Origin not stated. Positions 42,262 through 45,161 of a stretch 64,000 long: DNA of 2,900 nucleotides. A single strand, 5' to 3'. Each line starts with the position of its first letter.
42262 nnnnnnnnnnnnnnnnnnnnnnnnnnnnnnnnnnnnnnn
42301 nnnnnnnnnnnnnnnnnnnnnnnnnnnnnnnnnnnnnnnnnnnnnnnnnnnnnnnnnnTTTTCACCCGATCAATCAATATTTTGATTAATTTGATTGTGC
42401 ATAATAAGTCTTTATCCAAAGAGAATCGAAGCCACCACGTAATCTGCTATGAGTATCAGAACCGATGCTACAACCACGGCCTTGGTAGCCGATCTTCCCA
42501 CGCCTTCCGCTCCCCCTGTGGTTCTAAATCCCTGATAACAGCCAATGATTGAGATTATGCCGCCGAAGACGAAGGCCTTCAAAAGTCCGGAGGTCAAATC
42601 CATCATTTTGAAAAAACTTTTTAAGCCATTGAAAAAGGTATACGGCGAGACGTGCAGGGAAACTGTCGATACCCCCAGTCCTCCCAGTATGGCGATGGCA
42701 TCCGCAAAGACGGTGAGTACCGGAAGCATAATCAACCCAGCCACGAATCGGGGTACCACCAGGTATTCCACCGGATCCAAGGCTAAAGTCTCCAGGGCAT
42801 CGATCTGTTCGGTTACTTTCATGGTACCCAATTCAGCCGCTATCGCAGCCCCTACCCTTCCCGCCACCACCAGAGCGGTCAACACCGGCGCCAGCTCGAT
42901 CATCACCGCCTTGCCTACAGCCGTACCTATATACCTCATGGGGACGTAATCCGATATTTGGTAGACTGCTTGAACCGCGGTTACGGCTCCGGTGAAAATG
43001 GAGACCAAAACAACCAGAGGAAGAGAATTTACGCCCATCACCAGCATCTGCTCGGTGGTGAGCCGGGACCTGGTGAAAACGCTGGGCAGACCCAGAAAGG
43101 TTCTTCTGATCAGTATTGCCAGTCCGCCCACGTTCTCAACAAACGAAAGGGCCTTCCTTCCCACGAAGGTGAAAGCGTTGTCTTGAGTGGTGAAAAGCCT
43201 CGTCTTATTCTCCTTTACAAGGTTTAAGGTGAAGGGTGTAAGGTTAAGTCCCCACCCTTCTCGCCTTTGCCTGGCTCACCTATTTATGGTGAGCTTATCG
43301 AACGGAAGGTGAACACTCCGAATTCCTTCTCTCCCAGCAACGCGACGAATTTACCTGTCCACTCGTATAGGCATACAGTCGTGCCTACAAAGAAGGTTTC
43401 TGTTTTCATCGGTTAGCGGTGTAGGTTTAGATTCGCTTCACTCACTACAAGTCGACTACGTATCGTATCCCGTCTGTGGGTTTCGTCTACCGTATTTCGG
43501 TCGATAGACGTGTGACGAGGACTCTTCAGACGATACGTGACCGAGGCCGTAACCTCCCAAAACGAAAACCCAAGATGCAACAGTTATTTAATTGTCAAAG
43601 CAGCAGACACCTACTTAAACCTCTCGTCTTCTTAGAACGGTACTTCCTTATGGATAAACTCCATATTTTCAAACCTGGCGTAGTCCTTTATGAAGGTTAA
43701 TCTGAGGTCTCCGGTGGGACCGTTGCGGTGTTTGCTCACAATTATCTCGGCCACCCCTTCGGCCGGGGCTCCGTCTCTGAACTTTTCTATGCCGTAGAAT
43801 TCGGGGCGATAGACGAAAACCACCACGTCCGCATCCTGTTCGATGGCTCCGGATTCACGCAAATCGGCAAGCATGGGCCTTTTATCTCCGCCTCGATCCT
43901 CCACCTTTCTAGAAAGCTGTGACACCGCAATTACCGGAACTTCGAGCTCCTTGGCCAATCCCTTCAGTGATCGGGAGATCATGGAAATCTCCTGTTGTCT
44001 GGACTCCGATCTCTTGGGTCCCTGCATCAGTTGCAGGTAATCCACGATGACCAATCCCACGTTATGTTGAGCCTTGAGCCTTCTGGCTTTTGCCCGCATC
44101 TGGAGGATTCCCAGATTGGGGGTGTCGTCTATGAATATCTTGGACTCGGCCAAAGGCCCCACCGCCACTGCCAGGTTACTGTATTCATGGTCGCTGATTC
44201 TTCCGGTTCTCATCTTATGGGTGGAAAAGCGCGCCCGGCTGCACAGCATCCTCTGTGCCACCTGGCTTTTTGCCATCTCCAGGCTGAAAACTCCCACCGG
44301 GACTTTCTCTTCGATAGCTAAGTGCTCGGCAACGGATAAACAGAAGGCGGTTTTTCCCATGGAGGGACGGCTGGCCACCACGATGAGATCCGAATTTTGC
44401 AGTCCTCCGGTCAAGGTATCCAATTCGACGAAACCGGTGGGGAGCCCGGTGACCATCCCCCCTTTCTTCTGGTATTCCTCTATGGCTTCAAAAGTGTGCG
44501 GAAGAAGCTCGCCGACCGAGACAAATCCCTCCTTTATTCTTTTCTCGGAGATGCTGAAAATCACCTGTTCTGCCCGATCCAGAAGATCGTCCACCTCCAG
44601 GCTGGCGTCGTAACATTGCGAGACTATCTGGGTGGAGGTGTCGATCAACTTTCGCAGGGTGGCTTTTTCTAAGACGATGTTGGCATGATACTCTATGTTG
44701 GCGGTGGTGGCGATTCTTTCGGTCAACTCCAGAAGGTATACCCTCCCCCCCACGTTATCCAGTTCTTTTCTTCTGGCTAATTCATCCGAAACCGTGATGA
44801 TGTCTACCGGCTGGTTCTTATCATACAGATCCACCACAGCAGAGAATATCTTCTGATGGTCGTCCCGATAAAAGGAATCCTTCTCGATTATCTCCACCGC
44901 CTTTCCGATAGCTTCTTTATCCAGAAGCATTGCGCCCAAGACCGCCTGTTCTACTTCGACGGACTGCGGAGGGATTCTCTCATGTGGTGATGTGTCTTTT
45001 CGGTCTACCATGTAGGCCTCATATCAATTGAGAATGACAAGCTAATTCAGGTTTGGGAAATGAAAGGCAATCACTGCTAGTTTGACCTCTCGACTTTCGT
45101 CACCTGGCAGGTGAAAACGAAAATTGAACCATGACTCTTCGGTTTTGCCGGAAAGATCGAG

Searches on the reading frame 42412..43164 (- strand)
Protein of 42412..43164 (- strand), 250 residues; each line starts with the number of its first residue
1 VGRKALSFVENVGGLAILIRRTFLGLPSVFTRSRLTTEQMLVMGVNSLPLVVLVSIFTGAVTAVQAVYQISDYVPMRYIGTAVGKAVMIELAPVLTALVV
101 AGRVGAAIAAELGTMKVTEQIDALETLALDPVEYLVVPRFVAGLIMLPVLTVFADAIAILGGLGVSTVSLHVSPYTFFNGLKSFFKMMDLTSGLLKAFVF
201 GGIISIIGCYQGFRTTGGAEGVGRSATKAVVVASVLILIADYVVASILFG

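Call 23: search_protein_families(library=pfam, proteins=[window:42412-43164:-], max_evalue=0.01)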
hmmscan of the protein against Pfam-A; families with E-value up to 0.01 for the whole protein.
window:42412-43164:- (250 aa): 1 family
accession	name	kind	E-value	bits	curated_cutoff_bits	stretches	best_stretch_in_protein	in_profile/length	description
PF02405.21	MlaE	-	5.3e-78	261.9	22.5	1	37-246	2-211/212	Permease MlaE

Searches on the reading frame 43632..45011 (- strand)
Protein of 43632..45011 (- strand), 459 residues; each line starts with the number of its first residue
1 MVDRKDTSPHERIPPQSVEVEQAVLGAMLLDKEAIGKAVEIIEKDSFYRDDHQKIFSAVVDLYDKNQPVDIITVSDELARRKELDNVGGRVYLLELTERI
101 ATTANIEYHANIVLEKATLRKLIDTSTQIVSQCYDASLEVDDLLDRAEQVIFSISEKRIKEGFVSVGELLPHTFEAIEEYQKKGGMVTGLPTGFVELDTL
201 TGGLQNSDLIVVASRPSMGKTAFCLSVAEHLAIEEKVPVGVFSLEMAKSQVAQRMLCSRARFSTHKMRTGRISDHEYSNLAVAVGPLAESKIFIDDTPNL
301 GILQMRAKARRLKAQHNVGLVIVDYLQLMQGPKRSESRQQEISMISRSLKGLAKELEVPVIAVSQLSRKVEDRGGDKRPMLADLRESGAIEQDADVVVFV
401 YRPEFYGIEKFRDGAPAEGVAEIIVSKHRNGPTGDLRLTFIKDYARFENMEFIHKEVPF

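Call 3: search_protein_families(library=pfam, proteins=[window:43632-45011:-], max_evalue=1)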
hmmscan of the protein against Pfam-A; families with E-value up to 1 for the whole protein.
window:43632-45011:- (459 aa): 5 families
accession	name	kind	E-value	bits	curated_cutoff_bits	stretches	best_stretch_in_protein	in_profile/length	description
PF03796.21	DnaB_C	-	2.6e-106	355.1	27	1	189-449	1-255/255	DnaB-like helicase C terminal domain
PF00772.26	DnaB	-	6.2e-35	119.8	23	1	14-115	2-103/103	DnaB-like helicase N terminal domain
PF13481.12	AAA_25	-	1.2e-09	38.5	27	1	202-367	27-191/195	AAA domain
PF06745.19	ATPase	-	0.017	14.9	26.6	1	191-255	2-67/231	KaiC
PF19702.4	DUF6200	-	0.053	13.6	26.9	1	381-403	48-70/76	Family of unknown function (DUF6200)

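Call 26: find_related_loci(query=window:43632-45011:-, collection=genome_contigs, flank=8000)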
Query window:43632-45011:- (459 aa) in genome_contigs; peptide patterns used: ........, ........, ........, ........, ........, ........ (x = any residue, [..] = any of these).
600 stretches matched a pattern (row limit reached: there are more); 596 encode a relative of the query (tblastn E <= 1e-3); the best 80 are kept; 80 distinct loci.
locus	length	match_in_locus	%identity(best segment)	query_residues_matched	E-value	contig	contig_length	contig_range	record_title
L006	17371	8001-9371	78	1-458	0e+0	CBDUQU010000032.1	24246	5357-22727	MAG TPA_asm: uncultured bacterium isolate SRR22302359_binner13_Refined_3 genome assembly, contig: ERZ25073601.260, whole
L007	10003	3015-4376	60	10-459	0e+0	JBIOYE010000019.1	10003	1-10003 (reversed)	MAG: Candidatus Zixiibacteriota bacterium isolate MAG038 k127_1527881, whole genome shotgun sequence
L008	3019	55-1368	60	12-450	0e+0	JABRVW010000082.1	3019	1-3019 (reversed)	MAG: Ignavibacterium sp. isolate MAG-04r c_000000007853, whole genome shotgun sequence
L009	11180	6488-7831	58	2-450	1e-177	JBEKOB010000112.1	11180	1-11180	MAG: Bacteroidota bacterium isolate SPRUCE 430 SPRUCE_430_112, whole genome shotgun sequence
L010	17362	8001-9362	56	1-458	5e-177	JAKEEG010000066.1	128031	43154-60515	MAG: Ignavibacteriae bacterium isolate PMV_1.22 PMV_1.22.k101_1359225, whole genome shotgun sequence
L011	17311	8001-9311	60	12-450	2e-175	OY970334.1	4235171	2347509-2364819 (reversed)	MAG: uncultured Bacteroidetes bacterium isolate MFD05512.bin.c.1 genome assembly, chromosome: 1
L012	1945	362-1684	57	12-452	0e+0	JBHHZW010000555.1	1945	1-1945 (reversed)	MAG: Bacteroidota bacterium isolate K_3_bin.67 NODE_47012_length_1945_cov_5.289947, whole genome shotgun sequence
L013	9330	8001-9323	58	9-450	3e-172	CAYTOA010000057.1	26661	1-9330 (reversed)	MAG TPA_asm: uncultured Chitinophagaceae bacterium isolate binchicken_co241_368 genome assembly, contig: NODE_1685_lengt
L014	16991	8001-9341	57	2-450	6e-172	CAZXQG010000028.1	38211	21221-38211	MAG TPA_asm: uncultured Chitinophagaceae bacterium isolate binchicken_co54_503 genome assembly, contig: NODE_1812_length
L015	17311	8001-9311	57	12-450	7e-169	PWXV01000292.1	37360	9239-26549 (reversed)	MAG: Ignavibacteriales bacterium isolate T3Sed10_11 T3-Sed10-C1315, whole genome shotgun sequence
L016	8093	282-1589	57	12-449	1e-168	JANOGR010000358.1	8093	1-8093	MAG: Ignavibacteriales bacterium isolate SOY_64_metabat_134 SOY_64_k141_139048, whole genome shotgun sequence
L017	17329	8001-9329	54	5-449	1e-167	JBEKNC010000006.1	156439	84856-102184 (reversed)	MAG: Bacteroidota bacterium isolate SPRUCE 408 SPRUCE_408_6, whole genome shotgun sequence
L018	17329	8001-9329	56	9-450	1e-167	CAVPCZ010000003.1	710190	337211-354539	MAG: Ignavibacteriota bacterium isolate MFD00032.bin.2.15 genome assembly, contig: contig_11342, whole genome shotgun se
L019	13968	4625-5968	56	12-458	2e-167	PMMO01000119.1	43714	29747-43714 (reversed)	MAG: Ignavibacteriae bacterium isolate fen_1255 73.20100900_E1D.85_contig_1795, whole genome shotgun sequence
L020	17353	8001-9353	53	5-457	3e-166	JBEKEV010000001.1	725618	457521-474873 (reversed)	MAG: Bacteroidota bacterium isolate SPRUCE 214 SPRUCE_214_1, whole genome shotgun sequence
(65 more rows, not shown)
